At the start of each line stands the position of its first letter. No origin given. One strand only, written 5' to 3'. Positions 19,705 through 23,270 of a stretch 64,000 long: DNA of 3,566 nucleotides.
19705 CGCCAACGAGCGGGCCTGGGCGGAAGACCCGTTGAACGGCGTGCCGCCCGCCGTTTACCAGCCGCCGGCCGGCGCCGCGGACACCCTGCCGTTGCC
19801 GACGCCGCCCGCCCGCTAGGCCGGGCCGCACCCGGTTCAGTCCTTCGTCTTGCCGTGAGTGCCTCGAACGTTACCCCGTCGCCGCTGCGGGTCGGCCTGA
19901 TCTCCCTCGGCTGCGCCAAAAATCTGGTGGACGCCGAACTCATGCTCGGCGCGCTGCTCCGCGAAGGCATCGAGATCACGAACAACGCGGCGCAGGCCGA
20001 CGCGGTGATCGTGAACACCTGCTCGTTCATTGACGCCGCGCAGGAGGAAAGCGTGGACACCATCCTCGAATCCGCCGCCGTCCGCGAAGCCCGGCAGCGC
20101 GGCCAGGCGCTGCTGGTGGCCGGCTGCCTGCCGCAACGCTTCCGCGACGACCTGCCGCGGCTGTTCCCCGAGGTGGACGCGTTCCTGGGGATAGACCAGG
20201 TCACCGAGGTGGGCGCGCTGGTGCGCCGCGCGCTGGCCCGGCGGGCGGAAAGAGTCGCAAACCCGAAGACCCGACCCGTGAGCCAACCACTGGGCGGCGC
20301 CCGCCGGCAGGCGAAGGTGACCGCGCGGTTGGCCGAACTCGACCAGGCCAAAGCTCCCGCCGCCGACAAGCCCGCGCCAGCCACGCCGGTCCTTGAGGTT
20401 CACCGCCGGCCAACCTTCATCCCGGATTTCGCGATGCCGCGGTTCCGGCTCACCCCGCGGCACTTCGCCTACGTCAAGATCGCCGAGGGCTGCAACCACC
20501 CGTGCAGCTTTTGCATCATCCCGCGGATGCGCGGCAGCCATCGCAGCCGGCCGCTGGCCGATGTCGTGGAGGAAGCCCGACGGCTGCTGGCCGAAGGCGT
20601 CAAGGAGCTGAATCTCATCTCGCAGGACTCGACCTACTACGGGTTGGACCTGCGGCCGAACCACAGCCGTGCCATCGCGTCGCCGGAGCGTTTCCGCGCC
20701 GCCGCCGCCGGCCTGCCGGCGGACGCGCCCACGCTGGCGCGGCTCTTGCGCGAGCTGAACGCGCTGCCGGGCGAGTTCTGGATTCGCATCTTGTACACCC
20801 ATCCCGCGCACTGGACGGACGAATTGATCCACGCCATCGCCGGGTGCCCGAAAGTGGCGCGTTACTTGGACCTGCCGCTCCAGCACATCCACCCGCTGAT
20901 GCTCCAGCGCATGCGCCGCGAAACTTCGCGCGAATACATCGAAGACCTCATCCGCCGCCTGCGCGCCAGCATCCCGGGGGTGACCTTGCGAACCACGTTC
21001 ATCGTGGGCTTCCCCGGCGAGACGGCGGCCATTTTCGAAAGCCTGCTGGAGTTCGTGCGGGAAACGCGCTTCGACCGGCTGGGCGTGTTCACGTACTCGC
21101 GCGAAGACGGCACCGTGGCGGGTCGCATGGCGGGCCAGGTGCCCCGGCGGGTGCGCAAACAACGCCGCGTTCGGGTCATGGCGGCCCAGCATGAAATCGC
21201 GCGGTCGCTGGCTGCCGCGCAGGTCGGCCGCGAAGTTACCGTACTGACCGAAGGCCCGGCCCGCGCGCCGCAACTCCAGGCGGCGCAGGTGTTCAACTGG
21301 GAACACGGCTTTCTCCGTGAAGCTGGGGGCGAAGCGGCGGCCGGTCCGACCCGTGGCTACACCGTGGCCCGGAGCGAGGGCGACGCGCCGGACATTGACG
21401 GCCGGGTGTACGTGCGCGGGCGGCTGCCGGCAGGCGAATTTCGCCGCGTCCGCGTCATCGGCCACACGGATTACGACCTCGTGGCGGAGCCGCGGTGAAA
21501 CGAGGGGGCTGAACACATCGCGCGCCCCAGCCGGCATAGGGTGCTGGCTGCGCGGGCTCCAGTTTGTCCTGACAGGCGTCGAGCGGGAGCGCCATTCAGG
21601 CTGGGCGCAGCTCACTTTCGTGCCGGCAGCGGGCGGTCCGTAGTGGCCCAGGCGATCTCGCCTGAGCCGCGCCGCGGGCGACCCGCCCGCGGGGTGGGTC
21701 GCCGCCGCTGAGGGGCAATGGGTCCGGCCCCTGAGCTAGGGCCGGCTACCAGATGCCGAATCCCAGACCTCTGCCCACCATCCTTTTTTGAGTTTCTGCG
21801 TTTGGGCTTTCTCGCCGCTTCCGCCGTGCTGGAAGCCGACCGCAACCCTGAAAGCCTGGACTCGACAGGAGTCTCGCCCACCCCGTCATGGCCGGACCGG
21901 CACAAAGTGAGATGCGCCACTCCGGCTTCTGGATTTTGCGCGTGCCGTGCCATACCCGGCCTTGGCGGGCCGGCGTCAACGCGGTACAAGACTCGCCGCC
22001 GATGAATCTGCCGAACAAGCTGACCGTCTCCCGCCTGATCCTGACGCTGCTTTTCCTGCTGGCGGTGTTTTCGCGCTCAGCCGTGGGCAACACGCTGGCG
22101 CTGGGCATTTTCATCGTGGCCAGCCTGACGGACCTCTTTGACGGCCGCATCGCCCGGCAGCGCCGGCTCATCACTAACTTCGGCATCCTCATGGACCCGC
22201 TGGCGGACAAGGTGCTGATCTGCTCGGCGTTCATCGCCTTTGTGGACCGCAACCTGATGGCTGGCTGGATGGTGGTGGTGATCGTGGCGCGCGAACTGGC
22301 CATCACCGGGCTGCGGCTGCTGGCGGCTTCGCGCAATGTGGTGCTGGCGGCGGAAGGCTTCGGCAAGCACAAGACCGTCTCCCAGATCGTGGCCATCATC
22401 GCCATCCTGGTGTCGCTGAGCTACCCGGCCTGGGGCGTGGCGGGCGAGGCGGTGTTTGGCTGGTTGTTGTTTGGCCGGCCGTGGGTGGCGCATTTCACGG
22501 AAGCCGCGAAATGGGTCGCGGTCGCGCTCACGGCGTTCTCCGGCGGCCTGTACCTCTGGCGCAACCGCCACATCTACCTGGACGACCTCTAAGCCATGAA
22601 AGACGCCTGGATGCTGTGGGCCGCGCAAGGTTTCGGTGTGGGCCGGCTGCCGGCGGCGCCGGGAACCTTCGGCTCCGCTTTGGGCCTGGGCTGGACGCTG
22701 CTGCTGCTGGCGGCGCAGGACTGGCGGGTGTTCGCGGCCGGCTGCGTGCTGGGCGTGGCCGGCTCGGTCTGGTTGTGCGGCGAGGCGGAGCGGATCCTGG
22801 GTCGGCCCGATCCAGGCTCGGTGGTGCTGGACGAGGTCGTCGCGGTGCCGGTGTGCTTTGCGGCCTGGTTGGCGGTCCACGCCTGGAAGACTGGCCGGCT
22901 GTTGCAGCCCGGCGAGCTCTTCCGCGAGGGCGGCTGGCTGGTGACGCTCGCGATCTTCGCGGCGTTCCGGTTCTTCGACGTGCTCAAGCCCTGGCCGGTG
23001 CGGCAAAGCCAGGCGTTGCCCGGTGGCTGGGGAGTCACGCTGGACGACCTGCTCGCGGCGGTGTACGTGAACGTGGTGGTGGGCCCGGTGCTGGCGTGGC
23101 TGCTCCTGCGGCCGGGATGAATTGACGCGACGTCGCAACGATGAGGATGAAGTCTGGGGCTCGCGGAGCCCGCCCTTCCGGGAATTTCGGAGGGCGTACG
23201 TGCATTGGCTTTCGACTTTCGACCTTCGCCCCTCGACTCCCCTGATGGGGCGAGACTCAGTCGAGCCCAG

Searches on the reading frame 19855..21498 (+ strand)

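Call 21: search_protein_families(library=pfam, proteins=[window:19855-21498:+], max_evalue=0.001)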
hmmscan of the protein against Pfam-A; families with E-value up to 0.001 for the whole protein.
window:19855-21498:+ (547 aa): 3 families
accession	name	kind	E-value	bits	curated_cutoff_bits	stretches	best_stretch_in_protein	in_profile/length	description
PF00919.26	UPF0004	-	1.8e-23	82.8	27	1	13-112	2-98/98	Uncharacterized protein family UPF0004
PF04055.27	Radical_SAM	-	1.1e-21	78.2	29.5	1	208-401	2-166/166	Radical SAM superfamily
PF18693.7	TRAM_2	-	2.4e-12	47.3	27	1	499-545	13-61/63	TRAM domain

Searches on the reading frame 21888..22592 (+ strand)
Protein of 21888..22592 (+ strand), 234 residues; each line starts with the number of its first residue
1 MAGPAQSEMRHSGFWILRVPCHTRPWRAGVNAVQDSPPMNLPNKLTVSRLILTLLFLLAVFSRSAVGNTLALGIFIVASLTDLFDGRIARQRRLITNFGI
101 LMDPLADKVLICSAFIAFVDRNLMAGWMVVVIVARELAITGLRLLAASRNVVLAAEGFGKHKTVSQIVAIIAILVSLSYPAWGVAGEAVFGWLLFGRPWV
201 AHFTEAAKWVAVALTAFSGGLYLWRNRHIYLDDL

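Call 21: search_protein_families(library=pfam, proteins=[window:21888-22592:+], max_evalue=0.001)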
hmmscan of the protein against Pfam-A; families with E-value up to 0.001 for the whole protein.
window:21888-22592:+ (234 aa): 1 family
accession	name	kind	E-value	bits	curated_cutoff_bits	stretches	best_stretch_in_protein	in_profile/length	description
PF01066.26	CDP-OH_P_transf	-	1.8e-40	139.3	22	1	39-192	1-138/152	CDP-alcohol phosphatidyltransferase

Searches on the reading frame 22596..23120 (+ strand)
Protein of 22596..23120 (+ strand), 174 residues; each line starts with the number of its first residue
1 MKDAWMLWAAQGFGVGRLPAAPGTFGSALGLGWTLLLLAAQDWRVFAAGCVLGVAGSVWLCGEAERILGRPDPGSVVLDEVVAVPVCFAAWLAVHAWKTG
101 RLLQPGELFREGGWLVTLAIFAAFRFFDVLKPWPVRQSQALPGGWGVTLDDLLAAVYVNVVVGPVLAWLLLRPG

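Call 21: search_protein_families(library=pfam, proteins=[window:22596-23120:+], max_evalue=0.001)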
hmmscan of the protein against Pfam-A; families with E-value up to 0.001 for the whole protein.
window:22596-23120:+ (174 aa): 1 family
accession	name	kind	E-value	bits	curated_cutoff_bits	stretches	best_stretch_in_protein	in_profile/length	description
PF04608.18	PgpA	-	1.7e-36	125.7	28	1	9-162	2-137/141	Phosphatidylglycerophosphatase A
